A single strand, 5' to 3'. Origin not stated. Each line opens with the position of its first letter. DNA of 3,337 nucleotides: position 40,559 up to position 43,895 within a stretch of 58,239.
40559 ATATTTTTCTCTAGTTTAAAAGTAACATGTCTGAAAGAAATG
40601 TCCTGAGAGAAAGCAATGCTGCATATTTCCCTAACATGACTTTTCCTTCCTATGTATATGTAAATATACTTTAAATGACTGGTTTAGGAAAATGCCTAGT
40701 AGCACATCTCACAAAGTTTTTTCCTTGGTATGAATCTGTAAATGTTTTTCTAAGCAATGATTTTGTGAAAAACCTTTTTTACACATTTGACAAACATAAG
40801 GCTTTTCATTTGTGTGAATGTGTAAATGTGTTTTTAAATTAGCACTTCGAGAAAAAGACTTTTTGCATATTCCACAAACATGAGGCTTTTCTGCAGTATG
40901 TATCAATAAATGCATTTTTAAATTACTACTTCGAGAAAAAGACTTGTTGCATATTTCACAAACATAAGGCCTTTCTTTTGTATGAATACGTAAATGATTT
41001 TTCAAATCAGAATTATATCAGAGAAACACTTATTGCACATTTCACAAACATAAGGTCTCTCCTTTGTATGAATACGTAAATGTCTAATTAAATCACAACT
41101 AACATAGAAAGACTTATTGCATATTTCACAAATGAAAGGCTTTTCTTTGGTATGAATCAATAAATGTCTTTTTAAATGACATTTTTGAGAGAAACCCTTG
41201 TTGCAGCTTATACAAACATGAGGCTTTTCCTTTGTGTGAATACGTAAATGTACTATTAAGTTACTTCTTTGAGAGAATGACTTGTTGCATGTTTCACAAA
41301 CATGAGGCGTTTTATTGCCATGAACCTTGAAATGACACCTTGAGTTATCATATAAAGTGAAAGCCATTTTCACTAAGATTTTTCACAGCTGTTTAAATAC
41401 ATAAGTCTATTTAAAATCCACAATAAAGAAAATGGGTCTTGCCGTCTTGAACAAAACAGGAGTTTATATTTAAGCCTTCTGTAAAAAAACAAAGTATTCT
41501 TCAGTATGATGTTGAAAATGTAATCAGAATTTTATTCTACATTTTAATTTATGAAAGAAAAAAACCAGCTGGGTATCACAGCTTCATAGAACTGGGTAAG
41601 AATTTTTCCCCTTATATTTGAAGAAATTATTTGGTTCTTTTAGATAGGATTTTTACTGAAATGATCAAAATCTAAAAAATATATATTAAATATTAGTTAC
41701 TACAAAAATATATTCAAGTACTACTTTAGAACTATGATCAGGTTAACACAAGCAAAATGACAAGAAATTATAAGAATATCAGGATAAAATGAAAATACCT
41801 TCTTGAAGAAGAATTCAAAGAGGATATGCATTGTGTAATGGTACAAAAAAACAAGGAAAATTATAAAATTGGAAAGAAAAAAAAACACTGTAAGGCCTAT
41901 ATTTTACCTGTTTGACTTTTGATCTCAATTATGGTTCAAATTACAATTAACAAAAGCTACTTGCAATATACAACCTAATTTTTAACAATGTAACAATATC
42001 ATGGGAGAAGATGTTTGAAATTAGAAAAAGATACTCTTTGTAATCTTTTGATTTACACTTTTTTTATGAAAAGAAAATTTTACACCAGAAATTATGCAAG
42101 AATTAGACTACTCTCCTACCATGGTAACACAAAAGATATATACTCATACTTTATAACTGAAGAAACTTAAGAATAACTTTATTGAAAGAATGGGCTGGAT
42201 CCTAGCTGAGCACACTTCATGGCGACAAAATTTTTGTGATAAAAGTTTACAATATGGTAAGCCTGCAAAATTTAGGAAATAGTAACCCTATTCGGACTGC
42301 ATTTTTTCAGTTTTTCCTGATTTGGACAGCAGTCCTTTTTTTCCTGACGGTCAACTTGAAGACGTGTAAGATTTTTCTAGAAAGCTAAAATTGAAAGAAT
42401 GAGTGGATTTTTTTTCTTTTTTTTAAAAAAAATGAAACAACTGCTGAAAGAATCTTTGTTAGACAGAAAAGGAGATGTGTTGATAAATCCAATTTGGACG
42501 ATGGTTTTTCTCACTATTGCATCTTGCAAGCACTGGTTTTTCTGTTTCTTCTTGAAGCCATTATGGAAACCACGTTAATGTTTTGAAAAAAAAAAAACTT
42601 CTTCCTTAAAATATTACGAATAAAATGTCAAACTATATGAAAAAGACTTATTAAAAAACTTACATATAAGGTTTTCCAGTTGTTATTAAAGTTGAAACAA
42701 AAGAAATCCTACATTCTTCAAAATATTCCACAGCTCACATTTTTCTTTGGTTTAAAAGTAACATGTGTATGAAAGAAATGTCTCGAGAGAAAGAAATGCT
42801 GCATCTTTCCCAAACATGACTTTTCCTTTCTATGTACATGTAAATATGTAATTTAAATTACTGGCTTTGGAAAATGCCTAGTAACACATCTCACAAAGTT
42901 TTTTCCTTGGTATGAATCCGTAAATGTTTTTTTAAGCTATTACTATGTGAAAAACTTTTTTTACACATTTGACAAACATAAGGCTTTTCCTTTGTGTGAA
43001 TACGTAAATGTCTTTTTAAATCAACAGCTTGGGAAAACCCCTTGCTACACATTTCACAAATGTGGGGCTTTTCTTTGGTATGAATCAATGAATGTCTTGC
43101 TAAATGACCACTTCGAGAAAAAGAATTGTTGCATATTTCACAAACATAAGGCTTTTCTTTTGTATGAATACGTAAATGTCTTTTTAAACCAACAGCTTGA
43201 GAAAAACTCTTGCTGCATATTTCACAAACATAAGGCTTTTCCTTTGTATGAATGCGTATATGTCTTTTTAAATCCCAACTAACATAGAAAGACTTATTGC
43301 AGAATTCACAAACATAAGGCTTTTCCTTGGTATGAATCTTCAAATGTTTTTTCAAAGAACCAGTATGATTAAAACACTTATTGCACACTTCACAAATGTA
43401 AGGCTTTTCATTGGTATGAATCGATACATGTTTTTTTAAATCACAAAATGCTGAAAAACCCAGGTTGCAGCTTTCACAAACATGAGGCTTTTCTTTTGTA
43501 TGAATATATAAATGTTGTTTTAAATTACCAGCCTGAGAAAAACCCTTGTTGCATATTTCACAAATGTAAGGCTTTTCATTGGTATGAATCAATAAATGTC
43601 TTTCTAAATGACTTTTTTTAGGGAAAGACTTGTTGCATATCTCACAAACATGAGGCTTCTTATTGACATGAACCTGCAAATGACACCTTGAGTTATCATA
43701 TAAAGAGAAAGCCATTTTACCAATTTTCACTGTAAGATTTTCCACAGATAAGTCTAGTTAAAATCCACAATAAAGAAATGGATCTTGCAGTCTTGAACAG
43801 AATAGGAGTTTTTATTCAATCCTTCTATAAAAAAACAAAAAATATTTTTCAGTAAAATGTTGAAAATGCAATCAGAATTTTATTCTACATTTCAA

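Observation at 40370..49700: Tandemly amplified cluster of poly-C2H2 zinc-finger genes with non-canonical HTKEKPY linkers, embedded in transposon-dense DNA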

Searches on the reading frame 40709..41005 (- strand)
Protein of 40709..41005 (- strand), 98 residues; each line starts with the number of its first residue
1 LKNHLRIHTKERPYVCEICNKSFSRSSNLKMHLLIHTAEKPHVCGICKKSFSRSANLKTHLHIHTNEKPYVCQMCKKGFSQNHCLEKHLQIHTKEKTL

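Call 5: search_protein_families(library=pfam, proteins=[window:40709-41005:-], max_evalue=0.01)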
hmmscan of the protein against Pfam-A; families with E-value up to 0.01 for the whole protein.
window:40709-41005:- (98 aa): 21 families
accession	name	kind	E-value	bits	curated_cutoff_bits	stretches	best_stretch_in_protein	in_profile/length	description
PF13465.12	zf-H2C2_2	-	7.3e-26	89.4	40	3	1-25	2-26/26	Zinc-finger double domain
PF00096.32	zf-C2H2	-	4e-18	65.2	25.2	3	14-36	1-23/23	Zinc finger, C2H2 type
PF13894.12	zf-C2H2_4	-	1.8e-10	41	27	2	14-36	1-23/24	C2H2-type zinc finger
PF12874.13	zf-met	-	7.7e-09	36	21.2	2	14-33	1-20/25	Zinc-finger of C2H2 type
PF09237.17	GAGA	-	1e-07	32.4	20.2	0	38-70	21-53/54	GAGA factor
PF02892.21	zf-BED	-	4.9e-07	30.1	20.6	1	2-33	4-39/44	BED zinc finger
PF12171.14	zf-C2H2_jaz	-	6.3e-07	29.9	22.6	1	14-33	2-21/27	Zinc-finger double-stranded RNA-binding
PF22995.2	C2CH-3rd_BIRD-IDD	-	1.2e-06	28.5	27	0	13-33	1-21/25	BIRD-IDD transcription factor, third C2HC zinc finger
PF25420.1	zf-C2H2_ZN292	-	3.1e-06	27.5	27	0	13-24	11-22/33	ZN292-like C2H2 zinc finger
PF23228.1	zf_PCFS4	-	4.1e-05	23.6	27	0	62-87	6-31/69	PCFS4 zinc finger domain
PF13912.12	zf-C2H2_6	-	5.3e-05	23.5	25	1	14-33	2-21/27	C2H2-type zinc finger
PF17283.8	Zn_ribbon_SprT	-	0.0002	21.7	28.1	0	60-80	17-35/38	SprT-like zinc ribbon domain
PF22034.2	B129_C2H2-zf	-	0.00025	21.7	27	0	44-52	1-9/22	Uncharacterized protein B-129, C2H2 zinc finger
PF24485.1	zf-C2H2_DHX34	-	0.00046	20.6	27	0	13-24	1-12/25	DHX34-like, C2H2-type zinc finger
PF05605.18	zf-Di19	-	0.00075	20.1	27.5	0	38-64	28-52/54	Drought induced 19 protein (Di19), zinc-binding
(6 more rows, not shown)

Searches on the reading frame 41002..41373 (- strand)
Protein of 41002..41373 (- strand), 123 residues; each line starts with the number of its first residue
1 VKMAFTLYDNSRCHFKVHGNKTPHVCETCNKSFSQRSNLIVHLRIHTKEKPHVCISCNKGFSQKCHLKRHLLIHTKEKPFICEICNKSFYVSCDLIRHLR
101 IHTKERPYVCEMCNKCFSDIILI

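Call 5: search_protein_families(library=pfam, proteins=[window:41002-41373:-], max_evalue=0.01)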
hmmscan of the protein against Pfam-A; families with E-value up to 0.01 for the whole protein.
window:41002-41373:- (123 aa): 7 families
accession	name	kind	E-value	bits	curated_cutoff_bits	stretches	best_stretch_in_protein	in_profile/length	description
PF13465.12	zf-H2C2_2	-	2.9e-28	97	40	4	39-63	2-26/26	Zinc-finger double domain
PF00096.32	zf-C2H2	-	5e-16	58.6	25.2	2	24-46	1-23/23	Zinc finger, C2H2 type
PF13894.12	zf-C2H2_4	-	3.1e-10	40.3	27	2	80-102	1-23/24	C2H2-type zinc finger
PF22995.2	C2CH-3rd_BIRD-IDD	-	9.8e-09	35.2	27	0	79-101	1-23/25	BIRD-IDD transcription factor, third C2HC zinc finger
PF23561.1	zf-C2H2_15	-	4.3e-07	30.2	27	1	26-50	6-30/30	C2H2 zinc finger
PF12874.13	zf-met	-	0.00014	22.5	21.2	1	80-100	1-21/25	Zinc-finger of C2H2 type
PF12171.14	zf-C2H2_jaz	-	0.00054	20.5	22.6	0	24-44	2-22/27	Zinc-finger double-stranded RNA-binding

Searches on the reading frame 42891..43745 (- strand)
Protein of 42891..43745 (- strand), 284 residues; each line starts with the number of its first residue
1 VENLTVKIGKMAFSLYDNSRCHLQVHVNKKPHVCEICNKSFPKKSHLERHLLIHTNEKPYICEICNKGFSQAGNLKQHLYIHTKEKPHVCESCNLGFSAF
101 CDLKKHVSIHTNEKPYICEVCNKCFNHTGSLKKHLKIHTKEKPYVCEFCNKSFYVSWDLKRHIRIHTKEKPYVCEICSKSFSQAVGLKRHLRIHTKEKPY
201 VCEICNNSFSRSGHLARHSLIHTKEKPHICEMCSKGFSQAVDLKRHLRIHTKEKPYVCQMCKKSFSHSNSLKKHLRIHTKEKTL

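Call 5: search_protein_families(library=pfam, proteins=[window:42891-43745:-], max_evalue=0.01)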
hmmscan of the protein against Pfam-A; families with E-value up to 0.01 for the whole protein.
window:42891-43745:- (284 aa): 25 families
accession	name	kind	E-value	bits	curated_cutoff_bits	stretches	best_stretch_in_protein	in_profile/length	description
PF13465.12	zf-H2C2_2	-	1.2e-68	224.1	40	8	159-183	2-26/26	Zinc-finger double domain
PF00096.32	zf-C2H2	-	7.5e-49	161.9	25.2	8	172-194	1-23/23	Zinc finger, C2H2 type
PF13894.12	zf-C2H2_4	-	2e-33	112.4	27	7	172-194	1-23/24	C2H2-type zinc finger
PF12874.13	zf-met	-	1.6e-20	73.1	21.2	4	33-51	2-20/25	Zinc-finger of C2H2 type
PF12171.14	zf-C2H2_jaz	-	1.5e-18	66.9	22.6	1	256-276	2-22/27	Zinc-finger double-stranded RNA-binding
PF22995.2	C2CH-3rd_BIRD-IDD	-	1.1e-16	60.6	27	2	143-165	1-23/25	BIRD-IDD transcription factor, third C2HC zinc finger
PF09237.17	GAGA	-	4.2e-13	49.7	20.2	0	56-88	21-53/54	GAGA factor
PF16278.11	zf-C2HE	-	5.9e-11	43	30.1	0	113-140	35-62/63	C2HE / C2H2 / C2HC zinc-binding finger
PF17772.7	zf-MYST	-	7.8e-10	38.7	28.8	0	253-276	30-53/55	MYST family zinc finger domain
PF13912.12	zf-C2H2_6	-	1.7e-08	34.6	25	0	172-196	2-26/27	C2H2-type zinc finger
PF16622.11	zf-C2H2_11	-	7.1e-08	32.4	27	0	118-137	7-26/29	zinc-finger C2H2-type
PF21816.3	Zap1_zf1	-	1.1e-07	31.9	27.2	0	233-247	8-22/27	Zap1, C2H2 zinc finger 1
PF23107.1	Zf-C2H2_ZNF451_C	-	1.1e-06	29.6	30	0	230-274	5-57/59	Two consecutive Zinc fingers C2H2 type, ZNF451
PF18439.7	zf_UBZ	-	1.7e-06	28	25.6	0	32-47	3-18/32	Ubiquitin-Binding Zinc Finger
PF24485.1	zf-C2H2_DHX34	-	1.8e-06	28.3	27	0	171-182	1-12/25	DHX34-like, C2H2-type zinc finger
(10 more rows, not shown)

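Call 7: find_homologous_proteins(query=window:42891-43745:-, max_evalue=1e-20)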
Query window:42891-43745:- (284 aa): 2538 proteins with E <= 1e-20 among 8000 candidates; the best 120 are listed.
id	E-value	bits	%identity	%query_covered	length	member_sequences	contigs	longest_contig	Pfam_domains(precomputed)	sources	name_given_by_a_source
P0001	3.0e-108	380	42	89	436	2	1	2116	PF18439.8,PF13894.13,PF13465.13,PF23561.2,PF00096.33,PF12171.15,PF12874.14,PF13912.13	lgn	-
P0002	6.7e-108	378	43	88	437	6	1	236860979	PF13894.13,PF13465.13,PF23561.2,PF00096.33,PF12171.15,PF12874.14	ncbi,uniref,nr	ncbi:zinc finger protein [Holotrichia oblita]|uniref:Zinc finger protein n=1 Tax=Holotrichia oblita 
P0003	9.6e-104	365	42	89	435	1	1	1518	PF13894.13,PF13465.13,PF23561.2,PF00096.33,PF12171.15,PF12874.14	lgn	-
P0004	9.4e-102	358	42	88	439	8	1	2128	PF13894.13,PF13465.13,PF23561.2,PF00096.33,PF12874.14,PF13912.13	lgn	-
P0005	1.0e-100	355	47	88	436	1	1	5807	PF18439.8,PF13465.13,PF09237.18,PF22995.3,PF01286.24,PF13894.13,PF16622.12,PF23561.2,PF00096.33,PF16278.12,PF01541.31,PF12171.15,PF21816.4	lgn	-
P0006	1.4e-99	351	54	75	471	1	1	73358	PF18439.8,PF13465.13,PF09237.18,PF12874.14,PF22995.3,PF24485.2,PF13894.13,PF00075.31,PF00096.33,PF25420.2,PF12171.15,PF13912.13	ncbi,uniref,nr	ncbi:zinc finger protein 233-like [Uloborus diversus]|uniref:zinc finger protein 233-like n=1 Tax=Ul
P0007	2.2e-94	334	48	93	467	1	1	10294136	PF13894.13,PF27966.1,PF13465.13,PF27609.1,PF23561.2,PF00096.33,PF13909.13,PF12171.15,PF22995.3,PF21816.4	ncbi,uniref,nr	ncbi:gastrula zinc finger protein XlCGF57.1-like [Ischnura elegans]|uniref:gastrula zinc finger prot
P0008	8.0e-94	332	48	81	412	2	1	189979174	PF13465.13,PF12874.14,PF22995.3,PF13894.13,PF16622.12,PF23561.2,PF00096.33,PF12171.15,PF23108.2,PF13912.13,PF21816.4,PF23611.2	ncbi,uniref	ncbi:zinc finger protein 664-like [Periplaneta americana]|uniref:zinc finger protein 664-like n=1 Ta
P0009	6.4e-88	313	46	69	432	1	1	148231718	PF13894.13,PF13465.13,PF23561.2,PF00096.33,PF12171.15,PF12874.14,PF13912.13,PF23611.2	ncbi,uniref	ncbi:zinc finger protein OZF-like [Palaemon carinicauda]|uniref:zinc finger protein OZF-like n=1 Tax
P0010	2.6e-83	298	41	80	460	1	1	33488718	PF13894.13,PF22034.3,PF13465.13,PF05605.19,PF23561.2,PF00096.33,PF07776.22,PF12171.15,PF12874.14,PF22995.3,PF13912.13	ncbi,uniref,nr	ncbi:zinc finger protein 568-like [Coccinella septempunctata]|uniref:zinc finger protein 568-like n=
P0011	8.4e-83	296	49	78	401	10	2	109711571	PF13894.13,PF13465.13,PF23561.2,PF00096.33,PF12171.15,PF22995.3,PF13912.13,PF01352.33,PF07975.19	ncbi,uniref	ncbi:zinc finger protein 300-like isoform X1 [Equus przewalskii]|uniref:Zinc finger protein 300-like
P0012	1.5e-82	295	40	90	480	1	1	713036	PF18439.8,PF13913.13,PF13894.13,PF13465.13,PF05605.19,PF00096.33,PF12171.15,PF12874.14,PF22995.3,PF13912.13,PF21816.4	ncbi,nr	ncbi:hypothetical protein NFI96_010314 [Prochilodus magdalenae]|nr:hypothetical protein NFI96_010314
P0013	1.7e-82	295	42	90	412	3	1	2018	PF13894.13,PF13465.13,PF23561.2,PF00096.33,PF12171.15,PF12874.14,PF22995.3,PF13912.13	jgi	-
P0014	2.0e-82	295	39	90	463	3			PF13894.13,PF13465.13,PF00096.33,PF22995.3,PF13912.13,PF09723.16,PF01352.33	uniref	uniref:Zinc finger protein 789 n=1 Tax=Equus asinus TaxID=9793 RepID=A0A9L0I3W7_EQUAS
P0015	2.3e-82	295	39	85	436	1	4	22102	PF13894.13,PF13465.13,PF23561.2,PF00096.33,PF12171.15,PF12874.14,PF13912.13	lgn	-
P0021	1.8e-79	285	69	65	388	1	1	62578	PF13465.13,PF03564.22,PF09237.18,PF12874.14,PF22995.3,PF24633.2,PF17772.8,PF13894.13,PF14369.12,PF05605.19,PF23561.2,PF00096.33,PF16278.12,PF25420.2,PF12171.15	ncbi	ncbi:zinc finger protein 112, partial [Trichonephila clavipes]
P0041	1.9e-70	256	44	92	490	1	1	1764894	PF13894.13,PF13465.13,PF23561.2,PF00096.33,PF28088.1,PF07776.22,PF12171.15,PF12874.14,PF22995.3,PF13912.13,PF23611.2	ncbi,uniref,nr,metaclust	ncbi:zinc finger protein 501-like [Anoplophora glabripennis]|uniref:zinc finger protein 501-like n=1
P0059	1.1e-66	243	39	90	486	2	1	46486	PF13894.13,PF13465.13,PF05605.19,PF23561.2,PF00096.33,PF07776.22,PF12171.15,PF13912.13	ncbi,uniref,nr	ncbi:zinc finger protein OZF-like isoform X2 [Anoplophora glabripennis]|uniref:zinc finger protein O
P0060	1.2e-66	243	44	63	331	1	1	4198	PF13894.13,PF13465.13,PF23561.2,PF00096.33,PF07776.22,PF12171.15,PF12874.14,PF13912.13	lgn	-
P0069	7.4e-66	241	63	62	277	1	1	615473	PF18439.8,PF17772.8,PF13894.13,PF17283.9,PF13465.13,PF00096.33,PF16278.12,PF12171.15,PF12874.14,PF22995.3,PF24485.2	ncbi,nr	ncbi:zinc finger protein 233 [Trichonephila clavipes]|nr:zinc finger protein 233 [Trichonephila clav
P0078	1.8e-64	236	39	88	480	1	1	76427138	PF13913.13,PF13894.13,PF13465.13,PF05605.19,PF23561.2,PF00096.33,PF07776.22,PF12171.15,PF12874.14,PF13912.13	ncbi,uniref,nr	ncbi:gastrula zinc finger protein XlCGF26.1-like [Chrysoperla carnea]|uniref:gastrula zinc finger pr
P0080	4.4e-64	235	42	79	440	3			PF13894.13,PF13465.13,PF23561.2,PF00096.33,PF16278.12,PF07776.22,PF12171.15,PF12874.14,PF13912.13,PF24485.2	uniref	uniref:Protein krueppel n=1 Tax=Photinus pyralis TaxID=7054 RepID=A0A1Y1L2X6_PHOPY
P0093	1.3e-62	230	39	92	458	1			PF13894.13,PF13465.13,PF05605.19,PF23561.2,PF00096.33,PF07776.22,PF12171.15,PF12874.14,PF13912.13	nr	nr:unnamed protein product [Callosobruchus chinensis]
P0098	3.3e-62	229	42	82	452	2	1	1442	PF13894.13,PF13465.13,PF23561.2,PF00096.33,PF16278.12,PF07776.22,PF12171.15,PF12874.14,PF22995.3,PF13912.13,PF24485.2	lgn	-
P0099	5.2e-62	228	37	96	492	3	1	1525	PF13894.13,PF13465.13,PF23561.2,PF00096.33,PF07776.22,PF12171.15,PF12874.14,PF22995.3,PF13912.13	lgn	-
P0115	1.8e-60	223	40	90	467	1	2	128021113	PF13894.13,PF13465.13,PF05605.19,PF23561.2,PF00096.33,PF07776.22,PF12171.15,PF12874.14,PF13912.13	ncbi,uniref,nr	ncbi:unnamed protein product [Acanthoscelides obtectus]|uniref:Uncharacterized protein n=1 Tax=Acant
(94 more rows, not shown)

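Call 11: find_encoding_contigs(protein=window:42891-43715:-, flank=5000, max_places=6)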
Protein window:42891-43715:- (274 aa): no gene with exactly this product is on record in the collection.

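Call 12: find_encoding_contigs(protein=window:42891-43745:-, flank=5000, max_places=6)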
Protein window:42891-43745:- (284 aa): no gene with exactly this product is on record in the collection.
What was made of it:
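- Exact-protein look-ups found nothing (calls 11, 12).
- Tried and rejected: Exact-sequence look-ups of the B protein from either start codon found nothing in public assemblies or Logan (calls 11, 12).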

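Call 22: find_encoding_contigs(protein=P0069, flank=10000, max_places=3)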
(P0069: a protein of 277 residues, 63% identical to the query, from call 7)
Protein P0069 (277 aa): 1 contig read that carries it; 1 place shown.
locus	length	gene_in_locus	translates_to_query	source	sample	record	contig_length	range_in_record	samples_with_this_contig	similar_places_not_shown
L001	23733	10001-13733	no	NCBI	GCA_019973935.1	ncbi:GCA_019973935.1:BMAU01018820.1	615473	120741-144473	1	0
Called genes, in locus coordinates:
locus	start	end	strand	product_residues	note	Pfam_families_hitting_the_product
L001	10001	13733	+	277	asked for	PF13894:zf-C2H2_4 (faint), PF13465:zf-H2C2_2 (weak), PF00096:zf-C2H2 (weak), PF13465:zf-H2C2_2, PF00096:zf-C2H2 (weak), PF13465:zf-H2C2_2, PF00096:zf-C2H2 (weak), PF13465:zf-H2C2_2, +8 more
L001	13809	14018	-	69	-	-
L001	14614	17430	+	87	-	-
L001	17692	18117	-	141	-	-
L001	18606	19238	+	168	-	PF23055:DUF7041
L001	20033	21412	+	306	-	PF00078:RVT_1, PF17919:RT_RNaseH_2, PF17917:RT_RNaseH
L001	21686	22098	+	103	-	-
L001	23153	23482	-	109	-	PF00665:rve (weak)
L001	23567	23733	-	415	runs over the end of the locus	PF00078:RVT_1, PF17919:RT_RNaseH_2, PF17917:RT_RNaseH, PF17921:Integrase_H2C2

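Call 23: find_encoding_contigs(protein=P0021, flank=10000, max_places=3)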
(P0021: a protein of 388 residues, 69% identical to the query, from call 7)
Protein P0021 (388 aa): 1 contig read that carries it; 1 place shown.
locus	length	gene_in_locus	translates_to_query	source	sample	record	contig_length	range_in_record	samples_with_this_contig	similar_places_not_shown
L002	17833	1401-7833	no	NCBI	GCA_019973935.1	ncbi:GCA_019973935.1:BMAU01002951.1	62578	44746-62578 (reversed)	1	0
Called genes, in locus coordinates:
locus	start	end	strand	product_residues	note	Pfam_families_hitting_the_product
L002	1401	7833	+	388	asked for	PF05605:zf-Di19 (faint), PF09237:GAGA (faint), PF12171:zf-C2H2_jaz (faint), PF12874:zf-met (faint), PF13465:zf-H2C2_2, PF00096:zf-C2H2 (weak), PF13465:zf-H2C2_2, PF03564:DUF1759, +8 more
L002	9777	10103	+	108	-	-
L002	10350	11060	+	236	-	PF05380:Pao_retrotransp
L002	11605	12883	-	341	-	PF20700:Mutator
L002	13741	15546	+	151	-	-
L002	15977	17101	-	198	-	PF18701:DUF5641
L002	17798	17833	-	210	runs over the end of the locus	PF05380:Pao_retrotransp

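Call 49: search_solved_structures(query=window:42891-43715:-, max_evalue=1e-20)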
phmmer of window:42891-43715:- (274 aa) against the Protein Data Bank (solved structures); distinct sequences matched with E-value up to 1e-20: 51.
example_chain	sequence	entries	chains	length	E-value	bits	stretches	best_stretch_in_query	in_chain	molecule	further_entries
5v3m_C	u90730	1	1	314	9.9e-74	251.5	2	20-242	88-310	Zinc finger protein 568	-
5v3j_E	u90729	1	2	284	4.8e-66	226.3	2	20-216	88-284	Zinc finger protein 568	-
5wjq_D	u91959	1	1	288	8.4e-66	225.5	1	24-242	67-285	Zinc finger protein 568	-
2i13_A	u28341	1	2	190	1.6e-50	175.3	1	97-273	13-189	Aart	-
5v3g_D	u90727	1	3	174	1.1e-46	162.7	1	47-216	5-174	PR domain zinc finger protein 9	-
7w1m_H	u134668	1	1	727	2.4e-46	161.6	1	19-208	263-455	Transcriptional repressor CTCF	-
5egb_A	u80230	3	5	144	2.3e-39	138.7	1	102-244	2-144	Histone-lysine N-methyltransferase PRDM9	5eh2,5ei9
8sst_A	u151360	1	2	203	5.1e-37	131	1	19-208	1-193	Transcriptional repressor CTCF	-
8sss_A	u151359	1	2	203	9.6e-37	130.1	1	19-208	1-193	Transcriptional repressor CTCF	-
6ml2_A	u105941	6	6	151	2e-34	122.6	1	103-244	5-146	Zinc finger and BTB domain-containing protein 24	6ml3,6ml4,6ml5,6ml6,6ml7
8ssq_A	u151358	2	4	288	2.9e-33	118.7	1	104-239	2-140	Transcriptional repressor CTCF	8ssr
8ssu_A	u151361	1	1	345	9.3e-33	117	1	104-239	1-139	Transcriptional repressor CTCF,LIM domain-binding protein 1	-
6wmi_A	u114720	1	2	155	1.4e-29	106.7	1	108-240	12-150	Zinc finger protein 410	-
5yef_A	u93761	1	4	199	2.4e-28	102.6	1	76-268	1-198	Transcriptional repressor CTCF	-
5t0u_A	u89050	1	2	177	7.7e-28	100.9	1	77-239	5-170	Transcriptional repressor CTCF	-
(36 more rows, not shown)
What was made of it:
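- Closest known: Tetrapod KRAB zinc-finger protein. Same: The nearest solved structure is the KZFP ZNF568 (call 49).
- The nearest solved structure is ZNF568, E = 1e-73 (call 49).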
